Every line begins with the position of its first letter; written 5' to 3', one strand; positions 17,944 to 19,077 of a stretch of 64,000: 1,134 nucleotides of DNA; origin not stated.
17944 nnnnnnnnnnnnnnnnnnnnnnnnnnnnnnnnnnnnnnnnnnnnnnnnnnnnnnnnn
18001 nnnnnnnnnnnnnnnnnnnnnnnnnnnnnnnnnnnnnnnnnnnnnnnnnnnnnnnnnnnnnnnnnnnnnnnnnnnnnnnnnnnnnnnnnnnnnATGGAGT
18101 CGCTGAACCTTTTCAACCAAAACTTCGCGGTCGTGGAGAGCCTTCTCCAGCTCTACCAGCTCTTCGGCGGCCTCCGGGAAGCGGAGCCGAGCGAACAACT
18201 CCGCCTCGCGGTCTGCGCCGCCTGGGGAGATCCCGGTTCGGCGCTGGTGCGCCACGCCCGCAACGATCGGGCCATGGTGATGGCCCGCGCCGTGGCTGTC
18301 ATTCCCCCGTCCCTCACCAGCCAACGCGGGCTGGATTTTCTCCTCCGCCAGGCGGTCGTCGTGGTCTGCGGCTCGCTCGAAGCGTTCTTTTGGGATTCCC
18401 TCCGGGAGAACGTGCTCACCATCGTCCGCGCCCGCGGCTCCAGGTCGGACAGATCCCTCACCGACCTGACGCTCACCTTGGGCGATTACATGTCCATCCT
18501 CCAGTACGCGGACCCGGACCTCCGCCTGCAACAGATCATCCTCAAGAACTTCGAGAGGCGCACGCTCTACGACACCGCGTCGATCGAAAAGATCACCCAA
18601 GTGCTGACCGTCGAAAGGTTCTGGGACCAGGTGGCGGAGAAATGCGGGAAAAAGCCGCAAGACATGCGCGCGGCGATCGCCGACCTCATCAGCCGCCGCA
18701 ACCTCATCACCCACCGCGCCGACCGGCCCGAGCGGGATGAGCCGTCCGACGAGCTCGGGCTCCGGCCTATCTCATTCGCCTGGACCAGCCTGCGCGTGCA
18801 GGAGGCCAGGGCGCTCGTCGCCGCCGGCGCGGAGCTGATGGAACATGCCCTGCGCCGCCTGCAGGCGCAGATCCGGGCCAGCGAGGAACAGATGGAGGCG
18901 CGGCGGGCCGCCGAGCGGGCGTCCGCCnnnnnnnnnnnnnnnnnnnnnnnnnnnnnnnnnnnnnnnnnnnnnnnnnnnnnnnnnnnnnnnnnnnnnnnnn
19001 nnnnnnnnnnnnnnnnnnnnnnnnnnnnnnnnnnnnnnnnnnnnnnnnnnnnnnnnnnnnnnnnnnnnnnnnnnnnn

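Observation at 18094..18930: Unannotated HEPN-like gene nested between brxC and pglX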

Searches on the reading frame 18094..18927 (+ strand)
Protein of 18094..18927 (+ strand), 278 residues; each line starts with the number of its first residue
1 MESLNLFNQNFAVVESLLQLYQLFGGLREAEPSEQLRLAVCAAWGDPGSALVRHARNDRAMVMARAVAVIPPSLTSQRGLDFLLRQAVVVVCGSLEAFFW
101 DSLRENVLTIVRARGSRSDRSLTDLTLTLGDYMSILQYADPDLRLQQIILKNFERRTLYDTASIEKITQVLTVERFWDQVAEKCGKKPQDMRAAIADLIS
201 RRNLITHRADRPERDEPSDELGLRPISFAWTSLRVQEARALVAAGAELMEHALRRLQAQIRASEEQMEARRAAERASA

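Call 4: search_protein_families(library=pfam, proteins=[window:18094-18927:+], max_evalue=0.01)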
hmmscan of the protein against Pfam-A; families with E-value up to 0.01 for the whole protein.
window:18094-18927:+ (278 aa): 1 family
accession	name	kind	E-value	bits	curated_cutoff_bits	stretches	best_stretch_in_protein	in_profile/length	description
PF18735.6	HEPN_RiboL-PSP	-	5.8e-08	33.3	28.4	1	76-211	23-162/191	RiboL-PSP-HEPN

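Call 5: search_protein_families(library=padloc, proteins=[window:18094-18927:+], max_evalue=0.01)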
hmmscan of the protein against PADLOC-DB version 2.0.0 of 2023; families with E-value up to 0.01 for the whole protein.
window:18094-18927:+ (278 aa): 0 families

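Call 6: search_protein_families(library=ncbifam, proteins=[window:18094-18927:+], max_evalue=0.01)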
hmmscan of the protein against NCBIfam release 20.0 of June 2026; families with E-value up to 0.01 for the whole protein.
window:18094-18927:+ (278 aa): 0 families

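Call 7: find_homologous_proteins(query=window:18094-18927:+, max_evalue=0.001)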
Query window:18094-18927:+ (278 aa): 281 proteins with E <= 0.001 among 8000 candidates; the best 120 are listed.
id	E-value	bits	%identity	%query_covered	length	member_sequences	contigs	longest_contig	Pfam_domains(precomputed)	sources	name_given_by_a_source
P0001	6.6e-174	594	100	100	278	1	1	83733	PF18735.7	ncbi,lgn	-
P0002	1.0e-128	446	76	98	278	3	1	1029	PF18735.7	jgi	jgi:hypothetical protein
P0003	2.0e-109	383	70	94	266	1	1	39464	PF18735.7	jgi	jgi:RiboL-PSP-HEPN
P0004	2.4e-102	360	62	97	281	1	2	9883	PF18735.7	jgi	jgi:hypothetical protein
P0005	7.5e-102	358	60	100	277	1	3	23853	PF18735.7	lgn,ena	-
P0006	1.3e-101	357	59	100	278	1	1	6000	PF18735.7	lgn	-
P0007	1.4e-101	357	60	98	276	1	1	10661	PF18735.7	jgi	jgi:hypothetical protein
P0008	1.5e-101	357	60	98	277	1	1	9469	PF18735.7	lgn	-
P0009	1.1e-99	351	59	100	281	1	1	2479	PF18735.7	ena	-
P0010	1.5e-99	350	58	100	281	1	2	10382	PF18735.7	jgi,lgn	-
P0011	2.1e-99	350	58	100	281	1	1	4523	PF18735.7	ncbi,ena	-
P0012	3.1e-99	349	59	98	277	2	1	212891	PF18735.7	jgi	jgi:hypothetical protein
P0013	5.1e-99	349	59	99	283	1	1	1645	PF18735.7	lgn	-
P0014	8.3e-99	348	58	100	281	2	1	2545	PF18735.7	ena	-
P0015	1.1e-98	348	58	100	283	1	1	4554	PF18735.7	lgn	-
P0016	1.7e-98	347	60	99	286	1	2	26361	PF18735.7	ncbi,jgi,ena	-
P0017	2.3e-98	347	58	100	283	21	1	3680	PF18735.7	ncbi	-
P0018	2.4e-98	346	60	97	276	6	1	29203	PF18735.7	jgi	jgi:hypothetical protein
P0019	2.9e-98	346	57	99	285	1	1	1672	PF18735.7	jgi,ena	-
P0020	3.2e-98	346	59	99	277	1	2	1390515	PF18735.7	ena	-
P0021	3.6e-98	346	57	100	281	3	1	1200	PF18735.7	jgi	-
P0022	5.2e-98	345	58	100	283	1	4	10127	PF18735.7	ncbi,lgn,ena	-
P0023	5.9e-98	345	58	100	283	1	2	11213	PF18735.7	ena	-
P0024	7.1e-98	345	60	98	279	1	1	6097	PF18735.7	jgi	jgi:hypothetical protein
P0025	7.7e-98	345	58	97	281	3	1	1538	PF18735.7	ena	-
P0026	1.0e-97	344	59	98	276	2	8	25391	PF18735.7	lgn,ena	-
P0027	1.2e-97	344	60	97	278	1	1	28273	PF18735.7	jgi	jgi:hypothetical protein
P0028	1.2e-97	344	57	100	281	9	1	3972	PF18735.7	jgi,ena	-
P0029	1.4e-97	344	59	100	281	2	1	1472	PF18735.7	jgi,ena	-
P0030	1.5e-97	344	58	97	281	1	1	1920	PF18735.7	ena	-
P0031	1.5e-97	344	58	100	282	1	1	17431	PF18735.7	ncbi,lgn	-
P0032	1.6e-97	344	58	97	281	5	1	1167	PF18735.7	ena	-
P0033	1.7e-97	344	58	97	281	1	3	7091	PF18735.7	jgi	-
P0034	2.1e-97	343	58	100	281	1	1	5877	PF18735.7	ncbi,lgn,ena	-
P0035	2.3e-97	343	58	100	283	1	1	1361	PF18735.7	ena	-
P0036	2.4e-97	343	58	100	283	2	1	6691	PF18735.7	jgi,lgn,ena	-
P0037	3.8e-97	343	59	97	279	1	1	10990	PF18735.7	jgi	jgi:hypothetical protein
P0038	4.1e-97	342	59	100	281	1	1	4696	PF18735.7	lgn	-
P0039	4.8e-97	342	59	97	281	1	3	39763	PF18735.7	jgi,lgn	-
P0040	4.9e-97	342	59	96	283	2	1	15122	PF18735.7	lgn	-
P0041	5.7e-97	342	59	97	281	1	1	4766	PF18735.7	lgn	-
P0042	7.3e-97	342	57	98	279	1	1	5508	PF18735.7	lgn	-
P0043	1.0e-96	341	58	100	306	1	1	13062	PF18735.7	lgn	-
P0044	1.0e-96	341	58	97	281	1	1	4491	PF18735.7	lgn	-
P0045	1.0e-96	341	58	100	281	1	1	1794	PF18735.7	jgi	jgi:hypothetical protein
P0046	1.1e-96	341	57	100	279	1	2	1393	PF18735.7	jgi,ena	-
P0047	1.1e-96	341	57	100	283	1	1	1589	PF18735.7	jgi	jgi:hypothetical protein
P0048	1.1e-96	341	57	100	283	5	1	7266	PF18735.7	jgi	jgi:hypothetical protein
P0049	1.2e-96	341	58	100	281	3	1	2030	PF18735.7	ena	-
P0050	1.5e-96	341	57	100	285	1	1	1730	PF18735.7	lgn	-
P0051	1.6e-96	341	58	100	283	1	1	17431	PF18735.7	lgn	-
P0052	2.2e-96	340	57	100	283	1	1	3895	PF18735.7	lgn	-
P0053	3.3e-96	339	58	97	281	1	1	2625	PF18735.7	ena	-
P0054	3.8e-96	339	57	100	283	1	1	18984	PF18735.7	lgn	-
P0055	4.2e-96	339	56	100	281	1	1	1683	PF18735.7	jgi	jgi:predicted DNA-binding ribbon-helix-helix protein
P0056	5.0e-96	339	58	100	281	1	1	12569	PF18735.7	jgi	jgi:hypothetical protein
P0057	6.4e-96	339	57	99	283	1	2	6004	PF18735.7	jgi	jgi:hypothetical protein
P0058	1.2e-95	338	57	100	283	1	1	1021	PF18735.7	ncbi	-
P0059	1.4e-95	337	58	98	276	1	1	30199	PF18735.7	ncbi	-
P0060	1.4e-95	337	57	99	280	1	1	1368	PF18735.7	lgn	-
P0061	3.1e-95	336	58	100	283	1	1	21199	PF18735.7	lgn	-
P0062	3.8e-95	336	55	100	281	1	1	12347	PF18735.7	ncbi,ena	-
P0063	3.9e-95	336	56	100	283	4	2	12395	PF18735.7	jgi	-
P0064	4.1e-95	336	58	100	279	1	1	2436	PF18735.7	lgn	-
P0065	6.3e-95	335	56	100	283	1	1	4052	PF18735.7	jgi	-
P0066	7.0e-95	335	56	100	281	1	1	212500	PF18735.7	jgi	jgi:predicted DNA-binding ribbon-helix-helix protein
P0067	9.0e-95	335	55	99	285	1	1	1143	PF18735.7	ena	-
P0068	1.1e-94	334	56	99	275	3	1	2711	PF18735.7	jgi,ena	-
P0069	1.1e-94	334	56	100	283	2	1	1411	PF18735.7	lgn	-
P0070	1.4e-94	334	56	100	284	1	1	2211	PF18735.7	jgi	jgi:hypothetical protein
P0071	1.9e-94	334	59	99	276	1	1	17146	PF18735.7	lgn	-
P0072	2.0e-94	334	56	100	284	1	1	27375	PF18735.7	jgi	jgi:hypothetical protein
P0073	4.9e-94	332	57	100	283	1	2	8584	PF18735.7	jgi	jgi:predicted DNA-binding ribbon-helix-helix protein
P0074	5.4e-94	332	56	98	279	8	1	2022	PF18735.7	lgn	-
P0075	6.6e-94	332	55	100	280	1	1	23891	PF18735.7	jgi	jgi:hypothetical protein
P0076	1.2e-93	331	55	100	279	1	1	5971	PF18735.7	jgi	jgi:hypothetical protein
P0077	2.0e-93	330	55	100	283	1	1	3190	PF18735.7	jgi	jgi:hypothetical protein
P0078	2.2e-93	330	55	97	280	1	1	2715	PF18735.7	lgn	-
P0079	2.8e-93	330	55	100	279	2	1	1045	PF18735.7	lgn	-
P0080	4.3e-93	329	56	97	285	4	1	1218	PF18735.7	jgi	jgi:hypothetical protein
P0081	1.4e-92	328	56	97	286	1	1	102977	PF18735.7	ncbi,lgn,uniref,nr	ncbi:outer membrane murein-binding lipoprotein Lpp [Desulfosalsimonas propionicica]|uniref:Outer mem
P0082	1.6e-92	327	54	100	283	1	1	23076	PF18735.7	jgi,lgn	-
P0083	1.7e-92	327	59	100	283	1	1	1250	PF18735.7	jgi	jgi:predicted DNA-binding ribbon-helix-helix protein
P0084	1.8e-92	327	55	99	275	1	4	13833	PF18735.7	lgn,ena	-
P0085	2.9e-92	327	55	100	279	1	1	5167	PF18735.7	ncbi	-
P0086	3.7e-92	326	54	99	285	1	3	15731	PF18735.7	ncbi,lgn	-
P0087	5.9e-92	326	54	97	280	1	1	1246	PF18735.7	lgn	-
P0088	6.7e-92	325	57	99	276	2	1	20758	PF18735.7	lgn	-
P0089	1.8e-91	324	56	97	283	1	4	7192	PF18735.7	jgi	-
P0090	5.0e-91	322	54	100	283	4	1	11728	PF18735.7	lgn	-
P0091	7.7e-91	322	55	100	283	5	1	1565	PF18735.7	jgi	-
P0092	8.6e-91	322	55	98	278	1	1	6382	PF18735.7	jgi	jgi:HEPN superfamily RiboL-PSP-like protein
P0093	1.2e-90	321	54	100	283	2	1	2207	PF18735.7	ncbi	-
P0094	2.0e-90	321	54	98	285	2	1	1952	PF18735.7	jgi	-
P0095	2.7e-90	320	60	88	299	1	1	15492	PF18735.7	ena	-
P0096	3.5e-90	320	55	100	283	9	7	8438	PF18735.7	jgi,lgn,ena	jgi:hypothetical protein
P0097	3.8e-90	320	54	100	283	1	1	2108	PF18735.7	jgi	-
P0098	3.0e-89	317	55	97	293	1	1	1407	PF18735.7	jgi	jgi:hypothetical protein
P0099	3.8e-89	316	54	97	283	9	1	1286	PF18735.7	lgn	-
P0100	7.5e-89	315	53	100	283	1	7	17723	PF18735.7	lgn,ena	-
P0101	7.6e-89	315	54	97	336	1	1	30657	PF18735.7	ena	-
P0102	1.3e-88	315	55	99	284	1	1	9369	PF18735.7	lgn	-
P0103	1.4e-88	315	53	100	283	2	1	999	PF18735.7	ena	-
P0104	4.3e-88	313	55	94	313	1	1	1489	PF18735.7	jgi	jgi:hypothetical protein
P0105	7.4e-88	312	54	97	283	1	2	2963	PF18735.7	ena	-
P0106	1.2e-87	311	51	97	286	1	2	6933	PF18735.7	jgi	-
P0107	3.3e-87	310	55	99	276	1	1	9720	PF18735.7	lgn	-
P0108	3.4e-87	310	52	100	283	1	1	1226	PF18735.7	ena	-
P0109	3.9e-87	310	56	99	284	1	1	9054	PF18735.7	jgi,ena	jgi:hypothetical protein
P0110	4.1e-87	310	52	100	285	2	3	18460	PF18735.7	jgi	-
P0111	1.1e-86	308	52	100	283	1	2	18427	PF18735.7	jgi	-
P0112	3.5e-86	307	55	97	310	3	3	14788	PF18735.7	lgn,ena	-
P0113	6.4e-86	306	53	97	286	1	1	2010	PF18735.7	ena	-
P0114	2.8e-85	304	56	91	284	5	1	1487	PF18735.7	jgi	jgi:hypothetical protein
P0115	2.8e-85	304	51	100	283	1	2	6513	PF18735.7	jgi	jgi:predicted RecB family endonuclease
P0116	4.8e-85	303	54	100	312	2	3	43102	PF18735.7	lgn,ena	-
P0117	8.1e-85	302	57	91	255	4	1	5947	PF18735.7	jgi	jgi:hypothetical protein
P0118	1.1e-84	302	55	100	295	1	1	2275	PF18735.7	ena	-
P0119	1.2e-84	302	54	96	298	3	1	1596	PF18735.7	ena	-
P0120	1.3e-84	301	54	100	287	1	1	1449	PF18735.7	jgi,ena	-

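Call 8: search_solved_structures(query=window:18094-18927:+, max_evalue=10)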
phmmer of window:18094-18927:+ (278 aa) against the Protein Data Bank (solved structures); distinct sequences matched with E-value up to 10: 2.
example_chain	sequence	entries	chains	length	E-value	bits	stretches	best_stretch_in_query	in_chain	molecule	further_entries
6ffl_A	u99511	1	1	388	0.22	14.1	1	166-264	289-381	Maltose/maltodextrin transport permease homologue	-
2ogk_A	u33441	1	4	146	0.93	12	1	167-213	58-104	Hypothetical protein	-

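Call 11: find_related_loci(query=A1, collection=genome_contigs, flank=10000)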
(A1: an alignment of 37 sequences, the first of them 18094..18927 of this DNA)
Query A1 (278 aa) in genome_contigs; peptide patterns used: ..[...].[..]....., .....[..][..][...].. (x = any residue, [..] = any of these).
74 stretches matched a pattern; 11 encode a relative of the query (tblastn E <= 1e-3); 11 distinct loci.
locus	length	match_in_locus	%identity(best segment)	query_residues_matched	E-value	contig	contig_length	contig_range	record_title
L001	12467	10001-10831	59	1-277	2e-107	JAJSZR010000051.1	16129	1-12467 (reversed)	MAG: Deltaproteobacteria bacterium isolate NA091R45FWG174 FWG174_SeepSRB2_contig051_0016129bp, whole genome shotgun sequ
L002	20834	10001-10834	59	1-278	1e-106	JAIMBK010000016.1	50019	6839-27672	MAG: Armatimonadota bacterium isolate HOT.MB2.58 Contig16, whole genome shotgun sequence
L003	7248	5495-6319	58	1-275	4e-104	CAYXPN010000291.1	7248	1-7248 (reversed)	MAG TPA_asm: uncultured Planctomycetaceae bacterium isolate binchicken_co17_32 genome assembly, contig: NODE_20152_lengt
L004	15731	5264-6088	54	1-275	1e-101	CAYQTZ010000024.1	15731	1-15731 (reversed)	MAG TPA_asm: uncultured Hyphomicrobiales bacterium isolate SRP319275_co2_101 genome assembly, contig: NODE_3196_length_1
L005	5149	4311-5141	55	1-277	1e-100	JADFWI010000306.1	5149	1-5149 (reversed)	MAG: Proteobacteria bacterium isolate C4.bin.21 k83_818459, whole genome shotgun sequence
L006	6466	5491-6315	54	1-271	5e-91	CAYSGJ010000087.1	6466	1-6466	MAG TPA_asm: uncultured Desulfobacterales bacterium isolate SRP067234_co1_278 genome assembly, contig: k99_993567, whole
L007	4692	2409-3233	53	1-271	9e-91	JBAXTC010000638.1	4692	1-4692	MAG: Verrucomicrobiota bacterium isolate ELA625 MAG625_638, whole genome shotgun sequence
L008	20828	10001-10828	53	1-272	8e-91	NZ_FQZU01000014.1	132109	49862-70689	Desulfatibacillum alkenivorans DSM 16219, whole genome shotgun sequence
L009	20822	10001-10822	55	1-270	2e-88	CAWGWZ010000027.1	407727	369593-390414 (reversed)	MAG: uncultured delta proteobacterium isolate MFD04408.bin.3.38 genome assembly, contig: contig_9733, whole genome shotg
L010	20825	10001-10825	52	1-271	2e-88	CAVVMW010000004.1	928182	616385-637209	MAG: uncultured bacterium isolate MFD03726.bin.2.170 genome assembly, contig: contig_2, whole genome shotgun sequence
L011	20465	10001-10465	60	1-155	1e-57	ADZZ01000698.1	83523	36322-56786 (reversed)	Delta proteobacterium NaphS2 ctg_1101087565896, whole genome shotgun sequence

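Call 19: find_related_loci(query=A1, collection=metagenome_contigs, flank=10000)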
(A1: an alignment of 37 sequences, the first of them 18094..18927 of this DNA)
Query A1 (278 aa) in metagenome_contigs; peptide patterns used: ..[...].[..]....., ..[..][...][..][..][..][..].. (x = any residue, [..] = any of these).
179 stretches matched a pattern; 78 encode a relative of the query (tblastn E <= 1e-3); 77 distinct loci.
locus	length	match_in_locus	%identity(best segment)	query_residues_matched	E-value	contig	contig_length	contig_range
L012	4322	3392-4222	57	1-277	4e-108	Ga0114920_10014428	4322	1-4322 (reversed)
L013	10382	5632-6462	58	1-277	1e-107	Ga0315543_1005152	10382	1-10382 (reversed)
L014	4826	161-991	58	1-277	4e-107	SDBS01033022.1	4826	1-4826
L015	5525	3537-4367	60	1-275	1e-106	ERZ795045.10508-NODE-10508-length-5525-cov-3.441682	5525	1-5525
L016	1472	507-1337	59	1-277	8e-115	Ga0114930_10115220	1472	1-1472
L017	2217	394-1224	57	1-277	5e-111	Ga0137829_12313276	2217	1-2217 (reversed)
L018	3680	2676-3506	58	1-277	4e-107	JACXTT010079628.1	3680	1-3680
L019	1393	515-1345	57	1-277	3e-113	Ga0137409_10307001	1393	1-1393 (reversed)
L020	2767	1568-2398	55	1-277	3e-108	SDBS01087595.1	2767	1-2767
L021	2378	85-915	56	1-277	4e-109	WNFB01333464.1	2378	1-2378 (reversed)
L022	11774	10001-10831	56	1-277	3e-103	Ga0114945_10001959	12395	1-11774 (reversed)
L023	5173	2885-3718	56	1-278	1e-102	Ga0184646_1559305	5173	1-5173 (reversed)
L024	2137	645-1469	55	1-275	5e-108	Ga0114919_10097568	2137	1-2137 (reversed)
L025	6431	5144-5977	56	1-278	9e-100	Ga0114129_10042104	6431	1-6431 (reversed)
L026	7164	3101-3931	53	1-277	4e-99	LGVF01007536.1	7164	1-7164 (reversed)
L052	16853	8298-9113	50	1-269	6e-80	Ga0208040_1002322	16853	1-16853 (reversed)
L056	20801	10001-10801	44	1-267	7e-64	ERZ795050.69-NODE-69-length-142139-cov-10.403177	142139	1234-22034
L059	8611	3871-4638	45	1-256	4e-62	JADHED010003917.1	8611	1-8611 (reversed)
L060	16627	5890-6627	41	1-250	3e-56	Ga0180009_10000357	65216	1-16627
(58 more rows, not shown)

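Call 27: search_protein_families(library=pfam, proteins=[L052:5054-6025:+, L052:6025-7155:+, L052:7162-8289:+, L052:9139-10602:+, L059:1267-2394:+, L059:2408-3838:+, L059:4702-5442:+, L056:6885-8531:+, L056:8547-9953:+, L056:10786-11700:+], max_evalue=0.001)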
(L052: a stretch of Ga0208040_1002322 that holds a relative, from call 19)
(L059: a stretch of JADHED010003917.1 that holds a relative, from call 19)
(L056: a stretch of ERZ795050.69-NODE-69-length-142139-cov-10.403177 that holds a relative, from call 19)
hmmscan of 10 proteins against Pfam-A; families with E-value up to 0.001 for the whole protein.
L052:5054-6025:+ (324 aa): 4 families
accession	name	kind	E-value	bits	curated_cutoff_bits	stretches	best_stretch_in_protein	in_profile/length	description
PF00005.33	ABC_tran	-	2.8e-31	109.4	25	1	26-169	2-137/137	ABC transporter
PF13304.12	AAA_21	-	1.4e-09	38.9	27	1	148-198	244-298/304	AAA domain, putative AbiEii toxin, Type IV TA system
PF13732.12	DrrA1-3_C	-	7e-09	36.7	27.4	1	221-307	1-79/81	ATP-binding protein DrrA1-3-like, C-terminal domain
PF13476.12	AAA_23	-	0.00016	22.8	27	1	18-65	6-47/201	AAA domain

L052:6025-7155:+ (377 aa): 4 families
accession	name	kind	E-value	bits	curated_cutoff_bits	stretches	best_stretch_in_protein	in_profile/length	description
PF12698.13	ABC2_membrane_3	-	7.4e-48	163.8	31.6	1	24-368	4-345/347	ABC-2 family transporter protein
PF01061.29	ABC2_membrane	-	2.5e-25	89.7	26.9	1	171-340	38-209/211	ABC-2 type transporter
PF12679.13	ABC2_membrane_2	-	7.4e-21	75.1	27.2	1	7-329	1-231/283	ABC-2 family transporter protein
PF12730.13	ABC2_membrane_4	-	6e-07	30.1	27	1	185-302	53-178/179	ABC-2 family transporter protein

L052:7162-8289:+ (376 aa): 3 families
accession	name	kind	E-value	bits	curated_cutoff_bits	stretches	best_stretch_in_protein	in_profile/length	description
PF12698.13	ABC2_membrane_3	-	1.1e-55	189.6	31.6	1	26-368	7-346/347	ABC-2 family transporter protein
PF01061.29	ABC2_membrane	-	6.5e-35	121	26.9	1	180-341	51-211/211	ABC-2 type transporter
PF12679.13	ABC2_membrane_2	-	7.5e-13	48.8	27.2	1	9-373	4-280/283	ABC-2 family transporter protein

L052:9139-10602:+ (488 aa): 1 family
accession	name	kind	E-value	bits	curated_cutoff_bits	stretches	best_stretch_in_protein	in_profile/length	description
PF02321.23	OEP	-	1.1e-69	234.4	22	2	297-477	3-187/187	Outer membrane efflux protein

L059:1267-2394:+ (376 aa): 4 families
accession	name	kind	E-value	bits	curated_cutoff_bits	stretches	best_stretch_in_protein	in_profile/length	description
PF12698.13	ABC2_membrane_3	-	9.7e-45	153.6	31.6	1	27-368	8-346/347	ABC-2 family transporter protein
PF01061.29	ABC2_membrane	-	1.6e-32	113.2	26.9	1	180-341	46-211/211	ABC-2 type transporter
PF12679.13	ABC2_membrane_2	-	9.1e-17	61.7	27.2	1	6-340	1-243/283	ABC-2 family transporter protein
PF12730.13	ABC2_membrane_4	-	0.00049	20.6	27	1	186-301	54-177/179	ABC-2 family transporter protein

L059:2408-3838:+ (477 aa): 1 family
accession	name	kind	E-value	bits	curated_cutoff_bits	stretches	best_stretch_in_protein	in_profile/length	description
PF02321.23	OEP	-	2.5e-57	194.2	22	2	75-269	1-187/187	Outer membrane efflux protein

L059:4702-5442:+ (247 aa): 0 families

L056:6885-8531:+ (549 aa): 4 families
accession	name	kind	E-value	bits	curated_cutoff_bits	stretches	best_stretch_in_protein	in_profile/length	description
PF12698.13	ABC2_membrane_3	-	1.5e-46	159.6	31.6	1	200-541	8-346/347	ABC-2 family transporter protein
PF01061.29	ABC2_membrane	-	4.7e-32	111.7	26.9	1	346-514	40-211/211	ABC-2 type transporter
PF12679.13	ABC2_membrane_2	-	1.7e-17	64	27.2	1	179-546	1-280/283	ABC-2 family transporter protein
PF12730.13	ABC2_membrane_4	-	5.4e-05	23.7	27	1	358-474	53-177/179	ABC-2 family transporter protein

L056:8547-9953:+ (469 aa): 1 family
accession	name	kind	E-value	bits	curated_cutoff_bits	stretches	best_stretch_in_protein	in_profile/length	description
PF02321.23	OEP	-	8.1e-62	208.8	22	2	67-261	1-187/187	Outer membrane efflux protein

L056:10786-11700:+ (305 aa): 1 family
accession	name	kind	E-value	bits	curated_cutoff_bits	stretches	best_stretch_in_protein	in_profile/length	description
PF06727.17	DUF1207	-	7e-49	167.1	22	1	49-304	88-341/342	Protein of unknown function (DUF1207)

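Call 28: predict_structure(alignment_id=A1)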
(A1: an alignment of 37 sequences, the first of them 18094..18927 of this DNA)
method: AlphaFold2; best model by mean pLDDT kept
length: 278 residues; sequences in the alignment: 37
mean_pLDDT: 86.3   pTM: 0.79
mean pLDDT of the five models: 86.3, 85.9, 82.9, 78.6, 78.4
residues with pLDDT >= 90: 119; 70-90: 138; 50-70: 21; < 50: 0
segments of 3 or more residues with pLDDT < 50: none
pLDDT, mean of each block of 10 residues (from residue 1): 89 95 88 91 92 87 84 86 95 92 86 62 64 79 81 67 87 91 94 94 90 85 91 96 95 89 84 79
secondary structure, 60 per line:
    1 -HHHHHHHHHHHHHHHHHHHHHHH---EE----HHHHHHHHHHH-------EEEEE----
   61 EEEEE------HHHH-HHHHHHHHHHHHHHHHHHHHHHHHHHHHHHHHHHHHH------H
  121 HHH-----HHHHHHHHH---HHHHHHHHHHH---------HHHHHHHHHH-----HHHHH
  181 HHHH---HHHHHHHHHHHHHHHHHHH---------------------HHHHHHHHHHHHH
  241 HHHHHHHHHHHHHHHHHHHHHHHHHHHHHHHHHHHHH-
elements in order: H2-24 H34-44 E52-56 E61-65 H72-75 H77-113 H120-123 H129-137 H141-151 H161-170 H176-184 H188-206 H228-277
